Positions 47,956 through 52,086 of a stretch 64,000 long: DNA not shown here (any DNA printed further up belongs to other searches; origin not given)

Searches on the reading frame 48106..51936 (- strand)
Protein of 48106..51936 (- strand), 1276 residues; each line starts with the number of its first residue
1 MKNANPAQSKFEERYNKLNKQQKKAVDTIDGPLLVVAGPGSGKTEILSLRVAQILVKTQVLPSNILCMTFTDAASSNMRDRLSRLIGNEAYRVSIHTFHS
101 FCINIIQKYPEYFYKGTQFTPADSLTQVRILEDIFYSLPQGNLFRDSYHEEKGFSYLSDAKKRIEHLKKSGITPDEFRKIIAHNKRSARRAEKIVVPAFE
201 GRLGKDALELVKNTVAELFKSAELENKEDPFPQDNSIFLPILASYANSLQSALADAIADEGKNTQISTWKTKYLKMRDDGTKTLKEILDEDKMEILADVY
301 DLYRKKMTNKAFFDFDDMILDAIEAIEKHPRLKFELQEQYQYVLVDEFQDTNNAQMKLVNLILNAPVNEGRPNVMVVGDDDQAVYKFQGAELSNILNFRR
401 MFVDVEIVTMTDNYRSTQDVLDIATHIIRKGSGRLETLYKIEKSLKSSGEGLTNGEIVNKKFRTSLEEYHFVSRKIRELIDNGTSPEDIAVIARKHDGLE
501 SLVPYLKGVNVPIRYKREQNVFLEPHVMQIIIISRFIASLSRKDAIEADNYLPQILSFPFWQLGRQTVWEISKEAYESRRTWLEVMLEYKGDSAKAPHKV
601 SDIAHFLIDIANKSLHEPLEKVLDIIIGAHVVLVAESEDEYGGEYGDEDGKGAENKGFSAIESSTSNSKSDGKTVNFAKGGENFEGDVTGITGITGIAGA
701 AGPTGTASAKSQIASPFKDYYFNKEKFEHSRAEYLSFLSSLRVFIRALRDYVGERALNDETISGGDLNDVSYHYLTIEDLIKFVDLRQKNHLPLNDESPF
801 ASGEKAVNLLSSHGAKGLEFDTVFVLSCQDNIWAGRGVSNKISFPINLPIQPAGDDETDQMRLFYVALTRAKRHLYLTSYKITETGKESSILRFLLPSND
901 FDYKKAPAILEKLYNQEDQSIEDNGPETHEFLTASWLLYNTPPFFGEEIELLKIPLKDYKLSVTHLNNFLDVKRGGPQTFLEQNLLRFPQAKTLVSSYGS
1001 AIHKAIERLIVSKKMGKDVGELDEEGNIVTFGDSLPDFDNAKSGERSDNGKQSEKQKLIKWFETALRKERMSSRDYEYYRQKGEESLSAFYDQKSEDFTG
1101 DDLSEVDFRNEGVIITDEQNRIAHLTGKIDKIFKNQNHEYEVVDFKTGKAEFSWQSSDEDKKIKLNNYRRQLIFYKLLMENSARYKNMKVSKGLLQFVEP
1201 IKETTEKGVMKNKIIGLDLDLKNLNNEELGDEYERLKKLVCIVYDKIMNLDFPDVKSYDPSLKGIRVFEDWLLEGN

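Call 12: search_protein_families(library=pfam, proteins=[window:48106-51936:-], max_evalue=0.0001)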
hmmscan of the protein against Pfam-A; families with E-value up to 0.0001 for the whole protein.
window:48106-51936:- (1276 aa): 6 families
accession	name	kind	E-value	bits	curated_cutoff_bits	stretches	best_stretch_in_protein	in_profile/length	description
PF00580.27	UvrD-helicase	-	1.3e-63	215.7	23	2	18-194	1-172/271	UvrD/REP helicase N-terminal domain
PF13361.12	UvrD_C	-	6e-33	115.1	25.6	1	409-880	2-348/350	UvrD-like helicase C-terminal domain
PF13245.12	AAA_19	-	7.9e-19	68.6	25.1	1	22-387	1-133/134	AAA domain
PF12705.13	PDDEXK_1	-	1.2e-12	48.8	22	1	961-1248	2-225/247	PD-(D/E)XK nuclease superfamily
PF13538.12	UvrD_C_2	-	7.3e-09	35.8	27.4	0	851-878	25-52/52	UvrD-like helicase C-terminal domain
PF13604.12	AAA_30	-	2.2e-05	24.7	27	0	17-81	1-65/191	AAA domain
